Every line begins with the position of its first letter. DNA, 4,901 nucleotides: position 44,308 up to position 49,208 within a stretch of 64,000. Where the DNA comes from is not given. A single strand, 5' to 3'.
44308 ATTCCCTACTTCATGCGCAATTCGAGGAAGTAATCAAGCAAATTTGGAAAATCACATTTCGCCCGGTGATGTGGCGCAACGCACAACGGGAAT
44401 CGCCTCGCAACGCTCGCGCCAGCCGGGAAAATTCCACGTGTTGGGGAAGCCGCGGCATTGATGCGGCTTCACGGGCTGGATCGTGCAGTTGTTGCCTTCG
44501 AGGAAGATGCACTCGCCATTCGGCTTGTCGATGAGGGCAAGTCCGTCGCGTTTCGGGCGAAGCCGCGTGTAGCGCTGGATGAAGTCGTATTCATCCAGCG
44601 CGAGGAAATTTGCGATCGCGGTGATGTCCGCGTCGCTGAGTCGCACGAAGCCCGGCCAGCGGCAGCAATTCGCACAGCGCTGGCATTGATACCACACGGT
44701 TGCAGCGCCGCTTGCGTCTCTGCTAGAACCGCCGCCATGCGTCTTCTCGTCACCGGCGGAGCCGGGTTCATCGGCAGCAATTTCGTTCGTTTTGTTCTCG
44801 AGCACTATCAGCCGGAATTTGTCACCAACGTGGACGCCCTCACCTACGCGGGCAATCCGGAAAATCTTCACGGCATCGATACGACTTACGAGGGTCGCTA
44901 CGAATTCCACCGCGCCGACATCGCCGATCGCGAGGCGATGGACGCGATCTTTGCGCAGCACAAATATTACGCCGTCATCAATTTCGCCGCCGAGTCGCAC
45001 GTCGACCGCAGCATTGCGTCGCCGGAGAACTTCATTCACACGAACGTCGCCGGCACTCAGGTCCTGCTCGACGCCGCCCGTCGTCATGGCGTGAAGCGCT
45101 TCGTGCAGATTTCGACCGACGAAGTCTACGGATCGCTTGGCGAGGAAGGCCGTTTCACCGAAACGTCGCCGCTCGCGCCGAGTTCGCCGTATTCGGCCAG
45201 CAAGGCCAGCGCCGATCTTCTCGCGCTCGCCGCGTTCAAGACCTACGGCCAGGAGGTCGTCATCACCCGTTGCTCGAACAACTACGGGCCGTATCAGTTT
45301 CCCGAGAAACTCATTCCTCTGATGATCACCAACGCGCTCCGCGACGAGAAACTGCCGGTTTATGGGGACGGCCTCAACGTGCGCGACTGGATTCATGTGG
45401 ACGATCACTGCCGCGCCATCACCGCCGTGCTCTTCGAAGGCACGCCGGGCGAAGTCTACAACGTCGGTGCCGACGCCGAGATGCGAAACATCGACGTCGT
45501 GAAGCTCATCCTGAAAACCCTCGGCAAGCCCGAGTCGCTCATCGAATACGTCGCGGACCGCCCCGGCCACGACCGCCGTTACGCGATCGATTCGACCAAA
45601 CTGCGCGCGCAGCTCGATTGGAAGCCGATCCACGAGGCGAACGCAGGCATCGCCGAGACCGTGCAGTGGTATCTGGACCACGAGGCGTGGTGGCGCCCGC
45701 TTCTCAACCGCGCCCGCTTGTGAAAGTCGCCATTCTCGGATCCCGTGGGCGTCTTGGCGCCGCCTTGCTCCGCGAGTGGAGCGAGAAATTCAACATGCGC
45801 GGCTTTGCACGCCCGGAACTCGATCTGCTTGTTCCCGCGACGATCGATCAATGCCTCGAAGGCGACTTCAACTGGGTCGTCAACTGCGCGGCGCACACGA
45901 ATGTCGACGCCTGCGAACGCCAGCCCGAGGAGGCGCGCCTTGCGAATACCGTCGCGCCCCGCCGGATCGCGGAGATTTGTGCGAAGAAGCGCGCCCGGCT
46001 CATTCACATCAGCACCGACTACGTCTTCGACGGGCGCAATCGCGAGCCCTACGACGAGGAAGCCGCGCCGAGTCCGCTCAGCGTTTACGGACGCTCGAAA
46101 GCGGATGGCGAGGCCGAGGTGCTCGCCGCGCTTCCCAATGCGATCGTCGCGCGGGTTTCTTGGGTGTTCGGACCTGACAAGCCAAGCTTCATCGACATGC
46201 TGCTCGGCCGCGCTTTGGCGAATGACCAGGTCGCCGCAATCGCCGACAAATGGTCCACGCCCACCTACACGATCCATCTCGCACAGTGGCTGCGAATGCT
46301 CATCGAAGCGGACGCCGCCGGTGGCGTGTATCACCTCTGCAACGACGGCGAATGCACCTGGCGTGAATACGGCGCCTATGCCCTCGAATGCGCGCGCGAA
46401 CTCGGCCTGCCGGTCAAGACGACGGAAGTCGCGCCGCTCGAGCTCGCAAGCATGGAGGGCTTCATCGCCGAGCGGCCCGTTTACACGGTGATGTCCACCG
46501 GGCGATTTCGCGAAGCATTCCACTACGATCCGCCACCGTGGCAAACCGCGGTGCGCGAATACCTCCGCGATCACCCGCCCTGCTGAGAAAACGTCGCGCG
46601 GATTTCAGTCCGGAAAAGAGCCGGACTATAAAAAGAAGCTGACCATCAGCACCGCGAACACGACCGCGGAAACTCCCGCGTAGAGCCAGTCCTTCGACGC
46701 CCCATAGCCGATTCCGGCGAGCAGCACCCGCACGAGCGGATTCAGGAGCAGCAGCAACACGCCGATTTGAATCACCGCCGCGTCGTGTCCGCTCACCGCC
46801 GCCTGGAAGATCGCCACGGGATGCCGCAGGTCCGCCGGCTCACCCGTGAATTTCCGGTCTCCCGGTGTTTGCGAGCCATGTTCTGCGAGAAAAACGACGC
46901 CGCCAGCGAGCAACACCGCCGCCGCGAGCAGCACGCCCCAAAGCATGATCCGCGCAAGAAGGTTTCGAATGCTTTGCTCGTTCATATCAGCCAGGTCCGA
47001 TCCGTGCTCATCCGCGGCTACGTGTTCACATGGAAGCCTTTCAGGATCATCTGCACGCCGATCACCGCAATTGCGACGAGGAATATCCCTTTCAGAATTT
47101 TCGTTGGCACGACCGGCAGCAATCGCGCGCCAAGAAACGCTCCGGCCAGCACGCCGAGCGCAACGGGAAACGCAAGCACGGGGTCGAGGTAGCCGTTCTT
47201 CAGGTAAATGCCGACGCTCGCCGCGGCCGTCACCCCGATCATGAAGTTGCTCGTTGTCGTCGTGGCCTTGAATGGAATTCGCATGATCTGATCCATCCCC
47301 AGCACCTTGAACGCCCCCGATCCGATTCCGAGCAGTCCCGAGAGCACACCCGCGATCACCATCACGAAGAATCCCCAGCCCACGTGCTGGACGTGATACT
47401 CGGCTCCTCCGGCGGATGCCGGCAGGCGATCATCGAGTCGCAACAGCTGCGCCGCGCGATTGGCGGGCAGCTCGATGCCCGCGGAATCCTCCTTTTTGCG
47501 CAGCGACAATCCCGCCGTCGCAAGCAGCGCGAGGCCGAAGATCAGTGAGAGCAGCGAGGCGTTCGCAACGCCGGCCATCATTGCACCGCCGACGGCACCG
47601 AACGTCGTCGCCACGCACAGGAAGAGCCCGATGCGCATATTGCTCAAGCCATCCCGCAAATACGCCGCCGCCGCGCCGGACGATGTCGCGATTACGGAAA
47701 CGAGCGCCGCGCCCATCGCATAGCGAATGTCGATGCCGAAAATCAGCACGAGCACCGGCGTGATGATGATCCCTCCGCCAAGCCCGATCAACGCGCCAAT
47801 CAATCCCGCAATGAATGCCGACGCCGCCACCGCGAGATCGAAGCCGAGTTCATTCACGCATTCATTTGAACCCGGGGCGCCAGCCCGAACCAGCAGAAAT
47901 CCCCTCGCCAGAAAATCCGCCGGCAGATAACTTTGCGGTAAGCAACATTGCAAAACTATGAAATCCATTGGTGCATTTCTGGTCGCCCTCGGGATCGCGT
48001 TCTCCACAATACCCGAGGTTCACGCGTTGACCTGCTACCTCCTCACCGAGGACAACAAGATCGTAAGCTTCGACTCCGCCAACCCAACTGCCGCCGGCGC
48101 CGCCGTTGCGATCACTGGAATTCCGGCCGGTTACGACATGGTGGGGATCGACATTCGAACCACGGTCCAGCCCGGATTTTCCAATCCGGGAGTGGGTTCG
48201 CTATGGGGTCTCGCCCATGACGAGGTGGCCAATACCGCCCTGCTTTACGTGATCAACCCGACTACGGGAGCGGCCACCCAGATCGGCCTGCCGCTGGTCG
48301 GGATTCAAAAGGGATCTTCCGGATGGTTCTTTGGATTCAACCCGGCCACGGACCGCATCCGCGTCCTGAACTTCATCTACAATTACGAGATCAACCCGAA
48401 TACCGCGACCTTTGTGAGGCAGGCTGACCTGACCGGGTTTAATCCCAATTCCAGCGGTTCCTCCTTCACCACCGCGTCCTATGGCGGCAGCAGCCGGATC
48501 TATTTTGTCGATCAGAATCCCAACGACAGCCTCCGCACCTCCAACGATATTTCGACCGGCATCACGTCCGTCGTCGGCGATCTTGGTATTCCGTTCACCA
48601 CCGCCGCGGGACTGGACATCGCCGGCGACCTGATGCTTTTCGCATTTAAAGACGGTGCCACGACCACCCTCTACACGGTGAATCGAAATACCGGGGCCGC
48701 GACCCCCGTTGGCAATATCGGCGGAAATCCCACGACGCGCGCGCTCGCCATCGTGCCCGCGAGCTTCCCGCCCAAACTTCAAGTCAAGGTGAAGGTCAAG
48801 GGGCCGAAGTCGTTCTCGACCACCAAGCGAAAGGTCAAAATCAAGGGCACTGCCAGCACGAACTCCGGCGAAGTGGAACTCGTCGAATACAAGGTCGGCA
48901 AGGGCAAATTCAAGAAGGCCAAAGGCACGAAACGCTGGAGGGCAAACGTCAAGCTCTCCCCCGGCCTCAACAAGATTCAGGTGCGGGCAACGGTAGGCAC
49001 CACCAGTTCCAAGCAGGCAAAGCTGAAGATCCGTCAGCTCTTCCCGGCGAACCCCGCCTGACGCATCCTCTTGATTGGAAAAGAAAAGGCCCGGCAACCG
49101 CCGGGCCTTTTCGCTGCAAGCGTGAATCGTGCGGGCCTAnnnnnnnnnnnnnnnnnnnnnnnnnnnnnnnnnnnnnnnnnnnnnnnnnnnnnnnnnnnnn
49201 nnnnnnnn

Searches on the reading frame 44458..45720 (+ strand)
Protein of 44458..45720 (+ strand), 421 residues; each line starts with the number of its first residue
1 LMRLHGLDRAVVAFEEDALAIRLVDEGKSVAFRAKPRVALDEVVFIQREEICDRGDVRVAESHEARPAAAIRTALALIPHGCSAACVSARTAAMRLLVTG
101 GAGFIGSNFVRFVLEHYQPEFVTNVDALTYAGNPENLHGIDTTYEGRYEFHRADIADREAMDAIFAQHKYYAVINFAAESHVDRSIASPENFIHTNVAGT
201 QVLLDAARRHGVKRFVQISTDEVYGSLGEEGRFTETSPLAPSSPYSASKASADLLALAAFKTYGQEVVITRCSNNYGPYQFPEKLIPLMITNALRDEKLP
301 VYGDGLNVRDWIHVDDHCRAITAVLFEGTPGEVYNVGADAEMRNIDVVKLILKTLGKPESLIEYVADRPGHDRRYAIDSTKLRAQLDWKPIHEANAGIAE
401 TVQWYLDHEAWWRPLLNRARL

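Call 71: search_protein_families(library=pfam, proteins=[window:44458-45720:+], max_evalue=0.001)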
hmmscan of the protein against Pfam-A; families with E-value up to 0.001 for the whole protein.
window:44458-45720:+ (421 aa): 7 families
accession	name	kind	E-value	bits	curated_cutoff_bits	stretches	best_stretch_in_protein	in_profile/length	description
PF16363.11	GDP_Man_Dehyd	-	9.6e-84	282.1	27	1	97-400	1-331/332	GDP-mannose 4,6 dehydratase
PF01370.27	Epimerase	-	7.6e-72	242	20.9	1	97-337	2-240/240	NAD dependent epimerase/dehydratase family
PF04321.23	RmlD_sub_bind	-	1.6e-19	70.5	27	1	94-364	1-240/287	RmlD substrate binding domain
PF02719.21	Polysacc_synt_2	-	1.1e-18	67.9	20.2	1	96-370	1-266/293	Polysaccharide biosynthesis protein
PF01073.25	3Beta_HSD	-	1.3e-17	64.2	22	1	97-316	1-220/280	3-beta hydroxysteroid dehydrogenase/isomerase family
PF07993.18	NAD_binding_4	-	2.2e-08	34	20.1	1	98-274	1-206/258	Male sterility protein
PF13460.12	NAD_binding_10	-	3.8e-06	27.3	27.2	1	100-252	1-127/184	NAD(P)H-binding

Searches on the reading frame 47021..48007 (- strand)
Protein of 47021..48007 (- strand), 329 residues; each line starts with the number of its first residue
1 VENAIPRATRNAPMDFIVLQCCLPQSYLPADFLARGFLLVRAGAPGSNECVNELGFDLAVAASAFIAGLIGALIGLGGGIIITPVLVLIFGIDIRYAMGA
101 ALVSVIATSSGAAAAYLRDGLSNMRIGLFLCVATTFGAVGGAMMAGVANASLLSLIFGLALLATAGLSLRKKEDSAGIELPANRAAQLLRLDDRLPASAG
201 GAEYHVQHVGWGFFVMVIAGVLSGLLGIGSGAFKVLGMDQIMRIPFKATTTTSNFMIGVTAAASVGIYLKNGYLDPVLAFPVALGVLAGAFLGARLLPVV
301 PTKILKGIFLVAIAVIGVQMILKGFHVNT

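Call 29: search_protein_families(library=pfam, proteins=[window:47021-48007:-], max_evalue=0.1)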
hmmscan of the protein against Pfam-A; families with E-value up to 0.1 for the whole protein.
window:47021-48007:- (329 aa): 1 family
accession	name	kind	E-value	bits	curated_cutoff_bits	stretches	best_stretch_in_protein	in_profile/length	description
PF01925.25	TauE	-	1.1e-45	156.6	32.6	1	61-320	2-237/237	Sulfite exporter TauE/SafE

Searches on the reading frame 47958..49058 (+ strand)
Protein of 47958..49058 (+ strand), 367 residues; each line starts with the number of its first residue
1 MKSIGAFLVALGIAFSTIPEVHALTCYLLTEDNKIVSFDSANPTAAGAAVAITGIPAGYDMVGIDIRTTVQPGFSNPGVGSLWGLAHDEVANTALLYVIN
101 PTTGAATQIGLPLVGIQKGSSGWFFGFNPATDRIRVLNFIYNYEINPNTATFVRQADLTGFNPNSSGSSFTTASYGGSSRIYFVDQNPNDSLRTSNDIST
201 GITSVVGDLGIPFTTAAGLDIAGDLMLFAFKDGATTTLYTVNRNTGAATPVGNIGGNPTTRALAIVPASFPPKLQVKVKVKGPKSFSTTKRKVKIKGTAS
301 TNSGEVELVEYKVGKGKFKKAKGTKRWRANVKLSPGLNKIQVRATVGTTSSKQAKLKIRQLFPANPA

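Call 29: search_protein_families(library=pfam, proteins=[window:47958-49058:+], max_evalue=0.1)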
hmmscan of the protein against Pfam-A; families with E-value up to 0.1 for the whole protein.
window:47958-49058:+ (367 aa): 1 family
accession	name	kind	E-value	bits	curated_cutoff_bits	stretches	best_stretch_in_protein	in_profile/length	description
PF14339.12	DUF4394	-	9.3e-30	104.1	29.6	1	35-264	2-230/230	Domain of unknown function (DUF4394)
